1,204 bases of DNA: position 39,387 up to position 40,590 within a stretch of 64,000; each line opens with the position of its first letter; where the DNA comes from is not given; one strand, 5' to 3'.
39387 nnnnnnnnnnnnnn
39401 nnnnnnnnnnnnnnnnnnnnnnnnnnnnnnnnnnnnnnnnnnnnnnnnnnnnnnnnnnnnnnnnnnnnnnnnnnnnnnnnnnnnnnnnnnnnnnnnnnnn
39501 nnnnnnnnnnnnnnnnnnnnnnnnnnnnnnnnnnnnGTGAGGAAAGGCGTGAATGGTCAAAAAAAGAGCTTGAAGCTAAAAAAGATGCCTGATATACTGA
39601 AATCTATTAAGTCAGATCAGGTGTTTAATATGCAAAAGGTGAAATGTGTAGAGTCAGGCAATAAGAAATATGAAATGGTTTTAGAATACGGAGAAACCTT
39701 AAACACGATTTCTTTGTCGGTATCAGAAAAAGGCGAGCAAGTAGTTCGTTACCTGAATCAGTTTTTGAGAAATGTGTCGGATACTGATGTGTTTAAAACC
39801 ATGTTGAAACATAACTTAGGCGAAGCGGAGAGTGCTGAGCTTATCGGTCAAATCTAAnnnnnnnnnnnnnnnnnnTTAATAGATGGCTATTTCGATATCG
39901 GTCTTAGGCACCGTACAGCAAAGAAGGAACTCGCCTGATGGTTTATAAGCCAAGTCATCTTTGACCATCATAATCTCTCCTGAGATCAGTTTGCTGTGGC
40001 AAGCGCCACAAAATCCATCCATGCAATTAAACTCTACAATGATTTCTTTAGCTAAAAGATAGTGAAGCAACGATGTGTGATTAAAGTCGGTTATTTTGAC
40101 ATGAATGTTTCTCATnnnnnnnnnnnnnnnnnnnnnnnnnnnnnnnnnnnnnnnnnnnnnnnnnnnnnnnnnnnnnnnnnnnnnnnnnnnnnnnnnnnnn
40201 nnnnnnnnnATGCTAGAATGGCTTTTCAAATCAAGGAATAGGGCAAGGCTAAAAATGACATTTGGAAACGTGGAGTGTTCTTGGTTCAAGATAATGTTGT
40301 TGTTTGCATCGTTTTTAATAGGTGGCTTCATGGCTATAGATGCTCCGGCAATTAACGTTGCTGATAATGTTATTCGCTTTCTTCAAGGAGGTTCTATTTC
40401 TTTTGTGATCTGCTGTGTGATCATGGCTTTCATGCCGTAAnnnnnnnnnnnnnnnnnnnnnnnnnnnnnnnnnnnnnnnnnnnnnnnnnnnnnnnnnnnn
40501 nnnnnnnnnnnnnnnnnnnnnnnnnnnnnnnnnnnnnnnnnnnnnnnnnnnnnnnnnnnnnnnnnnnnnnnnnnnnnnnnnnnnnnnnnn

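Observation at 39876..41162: Type IV prepilin-like protein next to a 2Fe-2S ferredoxin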

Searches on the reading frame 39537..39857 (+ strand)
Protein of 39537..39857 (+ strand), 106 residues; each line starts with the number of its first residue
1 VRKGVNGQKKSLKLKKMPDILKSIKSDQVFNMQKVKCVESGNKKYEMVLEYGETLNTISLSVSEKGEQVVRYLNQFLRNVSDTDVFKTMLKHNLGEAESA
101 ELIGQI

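Call 3: search_protein_families(library=pfam, proteins=[window:39537-39857:+], max_evalue=0.1)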
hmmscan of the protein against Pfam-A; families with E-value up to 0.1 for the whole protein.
window:39537-39857:+ (106 aa): 1 family
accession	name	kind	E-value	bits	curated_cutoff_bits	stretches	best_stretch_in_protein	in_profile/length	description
PF13218.11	DUF4026_N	-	0.05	14.1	27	1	13-72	12-70/147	Protein of unknown function (DUF4026) N-terminal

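Call 5: search_protein_families(library=phrogs, proteins=[window:39537-39857:+], max_evalue=0.01)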
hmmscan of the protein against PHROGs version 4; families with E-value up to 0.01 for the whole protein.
window:39537-39857:+ (106 aa): 0 families

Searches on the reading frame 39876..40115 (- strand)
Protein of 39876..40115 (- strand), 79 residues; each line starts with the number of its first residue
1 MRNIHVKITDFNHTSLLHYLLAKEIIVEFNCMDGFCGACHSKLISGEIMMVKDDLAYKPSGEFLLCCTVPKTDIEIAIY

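Call 3: search_protein_families(library=pfam, proteins=[window:39876-40115:-], max_evalue=0.1)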
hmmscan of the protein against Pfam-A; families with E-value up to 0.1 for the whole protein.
window:39876-40115:- (79 aa): 1 family
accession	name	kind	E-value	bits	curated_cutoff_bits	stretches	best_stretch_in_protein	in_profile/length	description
PF00111.32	Fer2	-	1.9e-08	34.6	21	1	13-71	16-77/77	2Fe-2S iron-sulfur cluster binding domain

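Call 4: search_protein_families(library=ncbifam, proteins=[window:39876-40115:-], max_evalue=0.1)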
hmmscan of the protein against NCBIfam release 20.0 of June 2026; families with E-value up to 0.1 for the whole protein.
window:39876-40115:- (79 aa): 9 families
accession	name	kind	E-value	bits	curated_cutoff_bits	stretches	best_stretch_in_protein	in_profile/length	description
NF007985.1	PRK10713.1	equivalog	1.6e-18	66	75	1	6-77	10-80/81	class I ribonucleotide reductase maintenance protein YfaE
NF045803.1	MethMoxFADbindMmoC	equivalog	2.9e-07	29.6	500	1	13-78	21-91/343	aromatic/alkene monooxygenase hydroxylase FAD-binding subunit MmoC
TIGR02160.1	PA_CoA_Oxy5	hypoth_equivalog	5.7e-05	22.1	420.8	1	12-73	281-345/352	1,2-phenylacetyl-CoA epoxidase subunit PaaE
NF058606.1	GlBtMonoRdsGbcB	equivalog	7.6e-05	21.7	500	1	24-77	305-361/362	glycine betaine monooxygenase reductase subunit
NF007964.0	PRK10684.1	equivalog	8.1e-05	21.7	383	1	14-76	267-332/333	NADH oxidoreductase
NF040810.1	BenC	equivalog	0.0017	17.5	430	1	23-78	30-91/333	benzoate 1,2-dioxygenase electron transfer component BenC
TIGR02008.1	fdx_plant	subfamily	0.0068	16.2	81.15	1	23-77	32-89/97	ferredoxin [2Fe-2S]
NF041393.1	Frdxn_Halo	equivalog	0.0088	15.9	150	1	27-73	59-109/128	ferredoxin Fer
NF004317.0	PRK05713.1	equivalog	0.028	13.7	338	1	13-55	16-58/312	iron-sulfur-binding ferredoxin reductase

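Call 5: search_protein_families(library=phrogs, proteins=[window:39876-40115:-], max_evalue=0.01)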
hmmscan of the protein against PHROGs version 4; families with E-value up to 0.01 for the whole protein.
window:39876-40115:- (79 aa): 1 family
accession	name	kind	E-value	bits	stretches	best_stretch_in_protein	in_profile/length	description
phrog_844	-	moron, auxiliary metabolic gene and host takeover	3.6e-08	33.6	1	12-76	302-369/377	ferredoxin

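Call 46: find_homologous_proteins(query=window:39876-40115:-)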
Query window:39876-40115:- (79 aa): 6 proteins with E <= 0.001 among 6 candidates.
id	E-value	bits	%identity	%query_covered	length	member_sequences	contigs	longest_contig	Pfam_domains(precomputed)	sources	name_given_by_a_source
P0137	3.0e-44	166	91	100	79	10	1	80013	PF00111.33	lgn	-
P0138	1.5e-40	154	85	100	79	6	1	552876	PF00111.33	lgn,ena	-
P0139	1.6e-39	151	84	100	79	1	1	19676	PF00111.33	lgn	-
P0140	1.7e-39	150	85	100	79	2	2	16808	PF00111.33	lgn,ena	-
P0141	3.8e-38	146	84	100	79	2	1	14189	PF00111.33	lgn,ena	-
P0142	2.4e-29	118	66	100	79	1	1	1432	PF00111.33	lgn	-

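Call 47: search_solved_structures(query=window:39876-40115:-, max_evalue=0.01, show_alignments=1)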
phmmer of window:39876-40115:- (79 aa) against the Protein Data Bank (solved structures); distinct sequences matched with E-value up to 0.01: 13.
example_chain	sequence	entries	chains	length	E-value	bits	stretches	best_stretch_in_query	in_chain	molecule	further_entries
4wqm_A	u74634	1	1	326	0.00014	25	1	10-78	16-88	Toluene-4-monooxygenase electron transfer component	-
1frd_A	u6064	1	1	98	0.00092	22.4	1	13-76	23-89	HETEROCYST [2FE-2S] FERREDOXIN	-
1iue_A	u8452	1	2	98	0.001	22.2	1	24-76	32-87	FERREDOXIN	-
6icm_D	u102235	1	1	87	0.0014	21.8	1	14-68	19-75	Oxidoreductase NdmD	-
1frr_A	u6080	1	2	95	0.0036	20.5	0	27-76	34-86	FERREDOXIN I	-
1qob_A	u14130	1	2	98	0.0045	20.2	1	27-76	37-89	FERREDOXIN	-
1jq4_A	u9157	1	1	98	0.0056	19.9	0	20-77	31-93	METHANE MONOOXYGENASE COMPONENT C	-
1roe_A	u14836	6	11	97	0.0062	19.7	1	25-76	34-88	FERREDOXIN | Ferredoxin-1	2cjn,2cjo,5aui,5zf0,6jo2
6khi_1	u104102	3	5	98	0.0063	19.7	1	25-76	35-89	Ferredoxin-1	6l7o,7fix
6laa_A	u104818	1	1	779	0.0064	19.7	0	14-73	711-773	Cytochrome P450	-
4n58_A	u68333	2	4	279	0.0078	19.4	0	25-76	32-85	Pectocin M2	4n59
1j7a_A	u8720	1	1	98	0.0087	19.3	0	27-76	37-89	FERREDOXIN I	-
1pfd_A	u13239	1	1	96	0.0089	19.2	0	25-76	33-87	FERREDOXIN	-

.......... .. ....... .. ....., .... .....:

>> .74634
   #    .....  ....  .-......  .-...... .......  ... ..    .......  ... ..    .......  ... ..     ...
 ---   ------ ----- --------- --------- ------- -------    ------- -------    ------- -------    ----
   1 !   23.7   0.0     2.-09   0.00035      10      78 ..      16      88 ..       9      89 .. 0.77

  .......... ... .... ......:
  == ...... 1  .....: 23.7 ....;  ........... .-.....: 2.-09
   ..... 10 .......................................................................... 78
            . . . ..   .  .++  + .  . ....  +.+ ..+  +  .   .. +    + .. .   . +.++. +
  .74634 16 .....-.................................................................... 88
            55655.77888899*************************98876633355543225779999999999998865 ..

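Call 69: find_encoding_contigs(protein=P0138, flank=8000, max_places=2)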
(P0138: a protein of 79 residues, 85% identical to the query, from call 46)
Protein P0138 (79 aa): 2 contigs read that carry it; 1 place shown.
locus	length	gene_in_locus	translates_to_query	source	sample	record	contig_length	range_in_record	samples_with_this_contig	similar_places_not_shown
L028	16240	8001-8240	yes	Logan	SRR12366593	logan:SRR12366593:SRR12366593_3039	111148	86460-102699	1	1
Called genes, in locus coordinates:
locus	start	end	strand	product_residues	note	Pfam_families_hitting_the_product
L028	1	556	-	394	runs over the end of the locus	-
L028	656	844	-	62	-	-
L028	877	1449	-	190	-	-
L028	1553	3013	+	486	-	-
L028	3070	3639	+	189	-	-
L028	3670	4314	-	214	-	PF03235:GmrSD_N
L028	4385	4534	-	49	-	-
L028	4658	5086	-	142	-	-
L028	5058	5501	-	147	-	-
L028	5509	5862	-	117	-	-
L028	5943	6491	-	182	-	-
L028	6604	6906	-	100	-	-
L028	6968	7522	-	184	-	PF07963:N_methyl (weak), PF05307:Bundlin, PF08805:PilS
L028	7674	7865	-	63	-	-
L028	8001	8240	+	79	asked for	PF00111:Fer2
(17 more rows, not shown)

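Call 91: search_protein_families(library=padloc, proteins=[window:39876-40115:-], max_evalue=0.001)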
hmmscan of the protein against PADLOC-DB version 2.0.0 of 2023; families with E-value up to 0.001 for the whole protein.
window:39876-40115:- (79 aa): 0 families

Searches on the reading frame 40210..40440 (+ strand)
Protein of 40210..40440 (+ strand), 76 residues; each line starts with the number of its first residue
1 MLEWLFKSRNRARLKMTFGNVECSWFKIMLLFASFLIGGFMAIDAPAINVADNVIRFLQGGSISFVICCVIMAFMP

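Call 3: search_protein_families(library=pfam, proteins=[window:40210-40440:+], max_evalue=0.1)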
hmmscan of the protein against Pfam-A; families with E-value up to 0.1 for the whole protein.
window:40210-40440:+ (76 aa): 0 families

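Call 5: search_protein_families(library=phrogs, proteins=[window:40210-40440:+], max_evalue=0.01)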
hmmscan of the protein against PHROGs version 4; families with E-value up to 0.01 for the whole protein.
window:40210-40440:+ (76 aa): 0 families
